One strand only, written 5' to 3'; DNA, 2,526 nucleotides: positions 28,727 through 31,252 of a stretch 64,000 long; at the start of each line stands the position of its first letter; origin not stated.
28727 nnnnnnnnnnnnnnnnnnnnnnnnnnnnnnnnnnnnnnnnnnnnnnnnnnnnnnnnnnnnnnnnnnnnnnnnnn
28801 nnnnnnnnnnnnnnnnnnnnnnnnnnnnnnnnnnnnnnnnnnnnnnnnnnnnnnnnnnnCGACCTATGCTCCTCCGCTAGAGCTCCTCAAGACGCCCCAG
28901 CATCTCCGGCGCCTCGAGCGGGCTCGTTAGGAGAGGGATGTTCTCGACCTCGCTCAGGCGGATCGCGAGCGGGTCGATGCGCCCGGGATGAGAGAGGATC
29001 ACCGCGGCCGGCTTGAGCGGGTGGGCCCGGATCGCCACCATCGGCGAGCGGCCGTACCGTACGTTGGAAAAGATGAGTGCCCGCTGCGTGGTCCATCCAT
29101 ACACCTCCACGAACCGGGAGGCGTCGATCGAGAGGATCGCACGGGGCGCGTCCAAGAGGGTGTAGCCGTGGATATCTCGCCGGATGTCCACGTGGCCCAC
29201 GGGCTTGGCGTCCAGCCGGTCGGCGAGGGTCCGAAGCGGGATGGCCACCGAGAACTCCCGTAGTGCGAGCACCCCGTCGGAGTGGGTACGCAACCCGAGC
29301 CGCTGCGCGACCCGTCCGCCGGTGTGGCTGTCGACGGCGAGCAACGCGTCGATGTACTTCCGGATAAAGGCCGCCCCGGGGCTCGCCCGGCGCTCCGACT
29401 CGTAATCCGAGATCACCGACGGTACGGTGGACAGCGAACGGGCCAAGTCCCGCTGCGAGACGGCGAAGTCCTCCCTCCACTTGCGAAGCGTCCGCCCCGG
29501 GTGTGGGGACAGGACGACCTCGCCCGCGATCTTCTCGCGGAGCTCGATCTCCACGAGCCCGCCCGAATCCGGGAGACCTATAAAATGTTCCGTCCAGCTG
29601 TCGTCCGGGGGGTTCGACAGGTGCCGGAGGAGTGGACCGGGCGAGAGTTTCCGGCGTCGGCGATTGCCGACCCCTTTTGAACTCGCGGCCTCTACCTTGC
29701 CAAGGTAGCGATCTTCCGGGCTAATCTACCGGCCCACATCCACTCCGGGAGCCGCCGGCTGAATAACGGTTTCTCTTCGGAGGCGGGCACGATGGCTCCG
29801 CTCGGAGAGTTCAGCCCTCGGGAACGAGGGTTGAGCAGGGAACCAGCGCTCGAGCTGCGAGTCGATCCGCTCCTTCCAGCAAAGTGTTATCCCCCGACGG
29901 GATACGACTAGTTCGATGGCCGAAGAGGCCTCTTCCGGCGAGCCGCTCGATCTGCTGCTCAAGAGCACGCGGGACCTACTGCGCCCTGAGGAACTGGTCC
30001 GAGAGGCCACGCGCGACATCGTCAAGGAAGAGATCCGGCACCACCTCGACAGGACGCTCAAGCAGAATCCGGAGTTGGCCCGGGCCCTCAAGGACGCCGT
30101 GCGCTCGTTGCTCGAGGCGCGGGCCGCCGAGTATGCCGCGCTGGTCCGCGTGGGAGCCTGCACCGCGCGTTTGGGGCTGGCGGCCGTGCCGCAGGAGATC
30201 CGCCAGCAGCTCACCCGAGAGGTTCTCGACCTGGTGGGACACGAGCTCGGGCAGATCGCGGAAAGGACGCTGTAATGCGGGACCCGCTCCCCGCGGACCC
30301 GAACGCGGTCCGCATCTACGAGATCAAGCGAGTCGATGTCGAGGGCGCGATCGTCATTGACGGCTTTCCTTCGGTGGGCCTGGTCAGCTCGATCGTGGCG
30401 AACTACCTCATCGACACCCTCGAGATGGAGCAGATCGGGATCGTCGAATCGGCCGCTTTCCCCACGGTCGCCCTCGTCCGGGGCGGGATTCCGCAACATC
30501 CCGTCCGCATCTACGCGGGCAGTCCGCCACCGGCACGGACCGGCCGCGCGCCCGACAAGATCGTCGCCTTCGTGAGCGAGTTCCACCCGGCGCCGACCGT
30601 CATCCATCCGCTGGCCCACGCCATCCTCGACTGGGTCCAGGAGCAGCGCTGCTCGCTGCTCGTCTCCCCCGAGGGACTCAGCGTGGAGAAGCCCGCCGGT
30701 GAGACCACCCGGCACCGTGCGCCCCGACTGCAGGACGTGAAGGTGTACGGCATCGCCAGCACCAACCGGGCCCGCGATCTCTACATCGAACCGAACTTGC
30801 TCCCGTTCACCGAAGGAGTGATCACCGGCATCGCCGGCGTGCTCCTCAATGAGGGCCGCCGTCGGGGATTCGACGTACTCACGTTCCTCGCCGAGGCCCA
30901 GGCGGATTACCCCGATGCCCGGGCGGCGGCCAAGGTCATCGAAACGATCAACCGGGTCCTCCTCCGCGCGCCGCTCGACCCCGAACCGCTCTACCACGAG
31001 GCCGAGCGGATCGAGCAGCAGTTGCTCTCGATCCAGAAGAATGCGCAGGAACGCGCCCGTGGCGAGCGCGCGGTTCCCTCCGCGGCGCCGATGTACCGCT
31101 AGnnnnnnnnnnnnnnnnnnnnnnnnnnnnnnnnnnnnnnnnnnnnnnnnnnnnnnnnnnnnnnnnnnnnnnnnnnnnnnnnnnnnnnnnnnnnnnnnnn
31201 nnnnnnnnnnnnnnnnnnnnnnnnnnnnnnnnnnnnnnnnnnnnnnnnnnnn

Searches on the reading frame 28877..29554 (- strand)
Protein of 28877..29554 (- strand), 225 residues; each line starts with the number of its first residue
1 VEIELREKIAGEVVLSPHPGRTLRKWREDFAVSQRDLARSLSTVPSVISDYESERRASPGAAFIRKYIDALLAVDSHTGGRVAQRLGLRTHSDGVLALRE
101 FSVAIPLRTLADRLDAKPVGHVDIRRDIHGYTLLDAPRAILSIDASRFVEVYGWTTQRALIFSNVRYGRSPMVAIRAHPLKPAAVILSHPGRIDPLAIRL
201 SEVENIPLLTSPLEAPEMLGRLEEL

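Call 19: search_protein_families(library=pfam, proteins=[window:28877-29554:-], max_evalue=0.01)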
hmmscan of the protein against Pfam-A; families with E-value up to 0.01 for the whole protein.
window:28877-29554:- (225 aa): 3 families
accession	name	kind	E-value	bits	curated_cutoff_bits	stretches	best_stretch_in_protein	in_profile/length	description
PF13560.12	HTH_31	-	3.8e-06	27.5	27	1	20-73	3-56/64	Helix-turn-helix domain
PF12844.13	HTH_19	-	2.3e-05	24.7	30.2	1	20-67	1-47/64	Helix-turn-helix domain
PF01381.28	HTH_3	-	0.00074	19.9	23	1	23-71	1-48/55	Helix-turn-helix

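Call 20: find_related_loci(query=window:28877-29554:-, collection=genome_contigs, flank=1500)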
Query window:28877-29554:- (225 aa) in genome_contigs; peptide patterns used: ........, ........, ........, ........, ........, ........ (x = any residue, [..] = any of these).
333 stretches matched a pattern; 124 encode a relative of the query (tblastn E <= 1e-3); the best 80 are kept; 80 distinct loci.
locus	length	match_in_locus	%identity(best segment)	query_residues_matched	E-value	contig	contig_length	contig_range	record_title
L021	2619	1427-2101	94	1-225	2e-144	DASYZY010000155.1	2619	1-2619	MAG TPA_asm: Thermoplasmata archaeon isolate SMAG_U6374 k141_899607, whole genome shotgun sequence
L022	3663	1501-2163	94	1-221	1e-137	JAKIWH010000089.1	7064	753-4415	MAG: Thermoplasmata archaeon isolate AcS5-34 NODE_36030_length_7064_cov_5.229419, whole genome shotgun sequence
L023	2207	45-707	93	1-221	3e-142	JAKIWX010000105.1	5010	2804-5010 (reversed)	MAG: Thermoplasmata archaeon isolate SubAcS15-67 SubAcS15-67_105, whole genome shotgun sequence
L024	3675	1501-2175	81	1-225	4e-124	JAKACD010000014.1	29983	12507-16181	MAG: Thermoplasmata archaeon isolate WH2.bin83 NODE_2393_length_29983_cov_5.650020, whole genome shotgun sequence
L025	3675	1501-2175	80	1-225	1e-122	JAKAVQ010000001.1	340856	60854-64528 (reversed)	MAG: Thermoplasmata archaeon isolate YP4.bin112 NODE_14_length_340856_cov_4.546299, whole genome shotgun sequence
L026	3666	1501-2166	81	4-225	7e-123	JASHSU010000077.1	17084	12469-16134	MAG: Thermoplasmata archaeon isolate JOPF135 JOPF_AWAY_contig_542828, whole genome shotgun sequence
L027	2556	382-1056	81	1-225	2e-125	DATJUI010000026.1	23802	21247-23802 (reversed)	MAG TPA_asm: Thermoplasmata archaeon isolate SMAG_U15042 k141_3412856, whole genome shotgun sequence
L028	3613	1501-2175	79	1-225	4e-123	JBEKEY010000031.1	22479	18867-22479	MAG: Thermoplasmata archaeon isolate SPRUCE 217 SPRUCE_217_31, whole genome shotgun sequence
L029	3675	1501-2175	80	1-225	1e-121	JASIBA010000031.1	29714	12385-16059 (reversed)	MAG: Thermoplasmata archaeon isolate JOPF349 JOPF_N142_contig_7253, whole genome shotgun sequence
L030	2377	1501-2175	80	1-225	2e-124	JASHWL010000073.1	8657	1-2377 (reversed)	MAG: Thermoplasmata archaeon isolate JOPF230 JOPF_N143_contig_18668, whole genome shotgun sequence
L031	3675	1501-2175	81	1-225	2e-121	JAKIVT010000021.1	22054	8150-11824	MAG: Thermoplasmata archaeon isolate AcS13-54 AcS13-54_21, whole genome shotgun sequence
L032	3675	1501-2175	81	1-225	2e-121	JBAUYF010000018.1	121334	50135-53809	MAG: Thermoplasmata archaeon isolate MFD09290_ilm_asm_bin4 k127_378633, whole genome shotgun sequence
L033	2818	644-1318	80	1-225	2e-123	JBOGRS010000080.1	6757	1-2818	MAG: Thermoplasmata archaeon isolate SE1505_metabat2.bin.34 NODE_3352_length_6757_cov_2.080995, whole genome shotgun seq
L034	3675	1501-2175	81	1-225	3e-121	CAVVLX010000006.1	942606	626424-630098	MAG: uncultured Thermoplasmata archaeon isolate MFD09222.bin.2.58 genome assembly, contig: contig_44249, whole genome sh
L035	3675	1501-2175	79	1-225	5e-121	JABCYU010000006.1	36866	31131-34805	MAG: Methanobacteriota archaeon isolate Inc-BW-H-2-M_MAG52 Ga0210384_10001161, whole genome shotgun sequence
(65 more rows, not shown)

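Call 67: search_protein_families(library=ncbifam, proteins=[window:28877-29554:-], max_evalue=0.01)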
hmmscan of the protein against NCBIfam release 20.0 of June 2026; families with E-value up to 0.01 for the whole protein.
window:28877-29554:- (225 aa): 0 families

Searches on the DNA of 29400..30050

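Call 4: search_rna_families(source=window, start=29400, end=30050, threshold=evalue, max_evalue=10, show_alignments=3)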
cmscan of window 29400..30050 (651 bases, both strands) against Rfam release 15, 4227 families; matches with E-value up to 10: 2.
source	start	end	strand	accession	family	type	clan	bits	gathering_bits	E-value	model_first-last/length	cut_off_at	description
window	29678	29735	-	RF00005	tRNA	Gene; tRNA;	CL00001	20.6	29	0.13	1-71/71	no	tRNA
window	29636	29696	+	RF04325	Pestivirus-3UTR-SLIII-scrofae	Gene; sRNA;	CL00151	15.3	85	4.8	1-66/66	no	Pestivirus 3' UTR SLIII P. scrofae Atypical porcine pestivirus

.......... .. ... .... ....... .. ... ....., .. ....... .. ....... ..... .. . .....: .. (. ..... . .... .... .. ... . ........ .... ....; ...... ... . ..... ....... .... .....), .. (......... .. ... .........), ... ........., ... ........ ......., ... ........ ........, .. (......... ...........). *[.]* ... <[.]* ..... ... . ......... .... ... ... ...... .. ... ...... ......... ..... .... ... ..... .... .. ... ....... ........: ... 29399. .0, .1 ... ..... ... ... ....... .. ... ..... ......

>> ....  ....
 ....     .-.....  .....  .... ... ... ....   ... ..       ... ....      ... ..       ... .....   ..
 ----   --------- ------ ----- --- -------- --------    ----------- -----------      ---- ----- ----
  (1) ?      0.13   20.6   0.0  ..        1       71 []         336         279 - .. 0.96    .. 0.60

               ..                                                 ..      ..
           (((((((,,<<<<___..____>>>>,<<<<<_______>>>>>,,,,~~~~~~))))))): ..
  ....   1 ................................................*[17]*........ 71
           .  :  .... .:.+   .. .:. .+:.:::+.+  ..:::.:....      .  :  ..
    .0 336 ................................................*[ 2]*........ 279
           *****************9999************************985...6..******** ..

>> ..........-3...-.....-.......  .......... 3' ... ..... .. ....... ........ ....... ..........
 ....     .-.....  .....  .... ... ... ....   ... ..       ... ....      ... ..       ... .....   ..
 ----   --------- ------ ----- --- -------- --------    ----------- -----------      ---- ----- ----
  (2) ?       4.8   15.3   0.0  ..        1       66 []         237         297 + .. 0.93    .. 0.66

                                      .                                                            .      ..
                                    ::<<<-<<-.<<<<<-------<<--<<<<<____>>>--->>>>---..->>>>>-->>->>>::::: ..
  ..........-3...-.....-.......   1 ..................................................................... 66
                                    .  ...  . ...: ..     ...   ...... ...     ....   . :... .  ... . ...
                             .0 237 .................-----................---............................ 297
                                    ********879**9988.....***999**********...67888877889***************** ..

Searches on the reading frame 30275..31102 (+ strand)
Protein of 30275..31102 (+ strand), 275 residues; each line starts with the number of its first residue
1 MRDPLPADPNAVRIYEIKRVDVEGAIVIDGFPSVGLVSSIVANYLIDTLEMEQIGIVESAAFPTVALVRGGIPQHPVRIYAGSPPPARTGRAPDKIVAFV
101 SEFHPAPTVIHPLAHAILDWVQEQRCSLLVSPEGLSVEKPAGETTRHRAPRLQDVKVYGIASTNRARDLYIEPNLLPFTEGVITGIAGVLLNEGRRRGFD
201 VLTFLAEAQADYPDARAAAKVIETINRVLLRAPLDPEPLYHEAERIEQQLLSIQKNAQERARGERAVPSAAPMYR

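Call 19: search_protein_families(library=pfam, proteins=[window:30275-31102:+], max_evalue=0.01)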
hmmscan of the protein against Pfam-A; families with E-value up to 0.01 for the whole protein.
window:30275-31102:+ (275 aa): 1 family
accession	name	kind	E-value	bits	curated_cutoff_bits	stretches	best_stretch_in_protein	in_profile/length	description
PF09754.15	PAC2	-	5.8e-40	137.8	25.8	1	28-250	2-211/215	PAC2 family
